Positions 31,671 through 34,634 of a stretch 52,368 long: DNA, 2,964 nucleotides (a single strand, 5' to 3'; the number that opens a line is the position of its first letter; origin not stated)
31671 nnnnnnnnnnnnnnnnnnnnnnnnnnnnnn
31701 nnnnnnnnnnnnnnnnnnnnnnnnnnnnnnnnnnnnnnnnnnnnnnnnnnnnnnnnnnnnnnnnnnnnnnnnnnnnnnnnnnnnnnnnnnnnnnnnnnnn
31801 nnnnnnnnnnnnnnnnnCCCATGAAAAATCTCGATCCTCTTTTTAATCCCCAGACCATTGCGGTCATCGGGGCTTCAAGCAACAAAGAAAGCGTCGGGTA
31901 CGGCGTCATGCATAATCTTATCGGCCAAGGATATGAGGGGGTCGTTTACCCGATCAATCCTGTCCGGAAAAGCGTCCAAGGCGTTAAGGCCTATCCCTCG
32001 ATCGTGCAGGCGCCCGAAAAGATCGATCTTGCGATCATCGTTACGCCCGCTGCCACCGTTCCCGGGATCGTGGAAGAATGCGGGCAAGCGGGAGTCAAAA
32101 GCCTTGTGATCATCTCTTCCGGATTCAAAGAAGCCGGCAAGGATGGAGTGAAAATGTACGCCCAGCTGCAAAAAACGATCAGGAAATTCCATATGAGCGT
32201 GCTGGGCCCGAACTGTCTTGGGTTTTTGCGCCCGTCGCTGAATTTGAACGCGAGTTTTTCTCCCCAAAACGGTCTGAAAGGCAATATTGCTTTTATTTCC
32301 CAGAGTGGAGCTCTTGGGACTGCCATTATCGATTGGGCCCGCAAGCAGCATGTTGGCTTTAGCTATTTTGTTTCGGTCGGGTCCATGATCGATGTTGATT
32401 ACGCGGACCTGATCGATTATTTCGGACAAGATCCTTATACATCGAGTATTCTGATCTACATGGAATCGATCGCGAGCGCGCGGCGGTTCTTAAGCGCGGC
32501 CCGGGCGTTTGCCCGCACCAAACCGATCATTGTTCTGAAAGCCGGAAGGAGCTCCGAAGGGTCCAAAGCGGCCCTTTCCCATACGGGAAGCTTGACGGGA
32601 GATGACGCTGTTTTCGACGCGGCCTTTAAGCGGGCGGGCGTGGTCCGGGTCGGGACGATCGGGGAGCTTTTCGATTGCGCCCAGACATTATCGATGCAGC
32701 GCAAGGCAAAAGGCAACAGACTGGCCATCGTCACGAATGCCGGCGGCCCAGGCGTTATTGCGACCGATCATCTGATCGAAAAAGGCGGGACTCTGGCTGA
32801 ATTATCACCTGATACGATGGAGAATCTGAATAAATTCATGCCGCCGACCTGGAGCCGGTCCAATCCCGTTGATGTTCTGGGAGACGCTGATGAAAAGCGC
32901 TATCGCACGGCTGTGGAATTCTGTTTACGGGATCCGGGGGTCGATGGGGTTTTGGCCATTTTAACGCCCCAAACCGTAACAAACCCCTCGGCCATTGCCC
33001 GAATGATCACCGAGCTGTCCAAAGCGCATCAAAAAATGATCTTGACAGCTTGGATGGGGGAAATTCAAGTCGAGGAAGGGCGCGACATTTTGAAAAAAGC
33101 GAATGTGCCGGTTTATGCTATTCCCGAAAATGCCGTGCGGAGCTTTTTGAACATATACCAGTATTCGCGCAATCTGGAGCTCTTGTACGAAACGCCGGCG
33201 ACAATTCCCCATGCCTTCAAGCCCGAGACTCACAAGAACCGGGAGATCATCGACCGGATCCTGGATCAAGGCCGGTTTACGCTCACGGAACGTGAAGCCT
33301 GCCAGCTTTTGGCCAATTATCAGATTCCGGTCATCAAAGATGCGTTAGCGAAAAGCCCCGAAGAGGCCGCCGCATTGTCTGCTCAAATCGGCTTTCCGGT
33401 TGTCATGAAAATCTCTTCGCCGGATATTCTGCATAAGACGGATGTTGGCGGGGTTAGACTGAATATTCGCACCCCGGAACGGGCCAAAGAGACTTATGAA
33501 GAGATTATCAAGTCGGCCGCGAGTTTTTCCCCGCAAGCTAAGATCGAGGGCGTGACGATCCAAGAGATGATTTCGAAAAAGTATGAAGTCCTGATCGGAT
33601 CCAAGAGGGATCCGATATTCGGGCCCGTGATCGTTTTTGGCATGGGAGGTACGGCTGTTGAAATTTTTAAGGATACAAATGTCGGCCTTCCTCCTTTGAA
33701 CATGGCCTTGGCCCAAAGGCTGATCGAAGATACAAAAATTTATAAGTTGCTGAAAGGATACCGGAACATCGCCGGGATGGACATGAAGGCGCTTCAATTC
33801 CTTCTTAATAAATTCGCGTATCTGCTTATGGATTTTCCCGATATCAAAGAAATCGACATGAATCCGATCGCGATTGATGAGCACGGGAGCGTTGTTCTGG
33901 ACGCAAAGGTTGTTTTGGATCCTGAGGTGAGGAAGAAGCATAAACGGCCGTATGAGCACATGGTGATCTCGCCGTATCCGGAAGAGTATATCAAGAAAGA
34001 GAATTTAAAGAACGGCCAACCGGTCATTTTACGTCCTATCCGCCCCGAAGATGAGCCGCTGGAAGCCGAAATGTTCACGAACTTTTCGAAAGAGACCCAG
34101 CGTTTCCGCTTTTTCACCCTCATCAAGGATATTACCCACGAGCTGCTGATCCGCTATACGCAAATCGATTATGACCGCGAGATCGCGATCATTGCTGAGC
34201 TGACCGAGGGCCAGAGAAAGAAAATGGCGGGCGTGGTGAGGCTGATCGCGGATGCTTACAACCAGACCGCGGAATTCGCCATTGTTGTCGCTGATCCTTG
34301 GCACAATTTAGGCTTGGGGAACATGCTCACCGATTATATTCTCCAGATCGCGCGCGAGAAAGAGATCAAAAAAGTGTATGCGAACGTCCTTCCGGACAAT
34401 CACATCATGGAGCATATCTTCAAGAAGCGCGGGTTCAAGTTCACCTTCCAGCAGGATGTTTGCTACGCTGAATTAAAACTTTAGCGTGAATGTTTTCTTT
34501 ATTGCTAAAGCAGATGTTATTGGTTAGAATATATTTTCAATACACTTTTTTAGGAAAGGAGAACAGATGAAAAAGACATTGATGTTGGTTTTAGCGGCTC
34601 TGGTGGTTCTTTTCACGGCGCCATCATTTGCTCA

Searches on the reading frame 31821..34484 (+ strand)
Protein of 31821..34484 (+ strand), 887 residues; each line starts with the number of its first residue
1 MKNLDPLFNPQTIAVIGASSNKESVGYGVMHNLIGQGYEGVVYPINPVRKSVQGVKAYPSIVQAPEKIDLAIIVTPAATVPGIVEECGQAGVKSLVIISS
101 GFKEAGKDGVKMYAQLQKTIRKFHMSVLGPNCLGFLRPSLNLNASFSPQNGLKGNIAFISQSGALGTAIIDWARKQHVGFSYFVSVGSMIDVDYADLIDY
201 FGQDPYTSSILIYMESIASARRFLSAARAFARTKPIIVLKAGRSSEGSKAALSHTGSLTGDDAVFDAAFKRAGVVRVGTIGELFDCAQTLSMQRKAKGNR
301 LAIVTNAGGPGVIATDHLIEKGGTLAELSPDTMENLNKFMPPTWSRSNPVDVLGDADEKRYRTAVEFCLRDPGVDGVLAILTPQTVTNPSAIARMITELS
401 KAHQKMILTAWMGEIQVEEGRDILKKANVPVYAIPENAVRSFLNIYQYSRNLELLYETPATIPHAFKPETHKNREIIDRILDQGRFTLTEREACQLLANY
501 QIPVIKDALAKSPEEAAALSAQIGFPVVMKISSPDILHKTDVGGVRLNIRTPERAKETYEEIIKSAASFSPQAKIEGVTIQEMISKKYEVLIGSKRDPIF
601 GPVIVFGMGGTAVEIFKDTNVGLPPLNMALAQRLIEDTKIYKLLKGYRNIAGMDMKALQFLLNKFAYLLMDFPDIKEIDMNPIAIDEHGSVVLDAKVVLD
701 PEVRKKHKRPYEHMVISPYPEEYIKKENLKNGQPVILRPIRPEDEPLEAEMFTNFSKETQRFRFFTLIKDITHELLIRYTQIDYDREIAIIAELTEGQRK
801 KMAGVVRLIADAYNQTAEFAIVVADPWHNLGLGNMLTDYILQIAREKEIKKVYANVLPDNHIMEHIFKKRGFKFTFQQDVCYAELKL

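Call 101: search_protein_families(library=pfam, proteins=[window:31821-34484:+], max_evalue=0.00001)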
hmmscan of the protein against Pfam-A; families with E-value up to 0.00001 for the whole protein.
window:31821-34484:+ (887 aa): 7 families
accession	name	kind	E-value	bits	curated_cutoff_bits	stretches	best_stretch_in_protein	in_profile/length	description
PF13549.11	ATP-grasp_5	-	8e-83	277.6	27.6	1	480-699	2-221/221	ATP-grasp domain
PF13607.11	Succ_CoA_lig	-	1.3e-59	200.3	27.4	1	153-290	1-138/138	Succinyl-CoA ligase like flavodoxin domain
PF13380.12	CoA_binding_2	-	1.1e-25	90.8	22.8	1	12-136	2-114/116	CoA binding domain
PF19045.5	Ligase_CoA_2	-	1.4e-17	64.7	23.7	1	302-454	2-160/162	Ligase-CoA domain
PF02629.25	CoA_binding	-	2.6e-12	47.8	22.3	1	10-101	3-97/97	CoA binding domain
PF13302.13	Acetyltransf_3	-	4.6e-09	37.5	25.4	1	735-873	2-138/138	Acetyltransferase (GNAT) domain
PF00583.31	Acetyltransf_1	-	7.3e-09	36.4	20.7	1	781-872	24-116/116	Acetyltransferase (GNAT) family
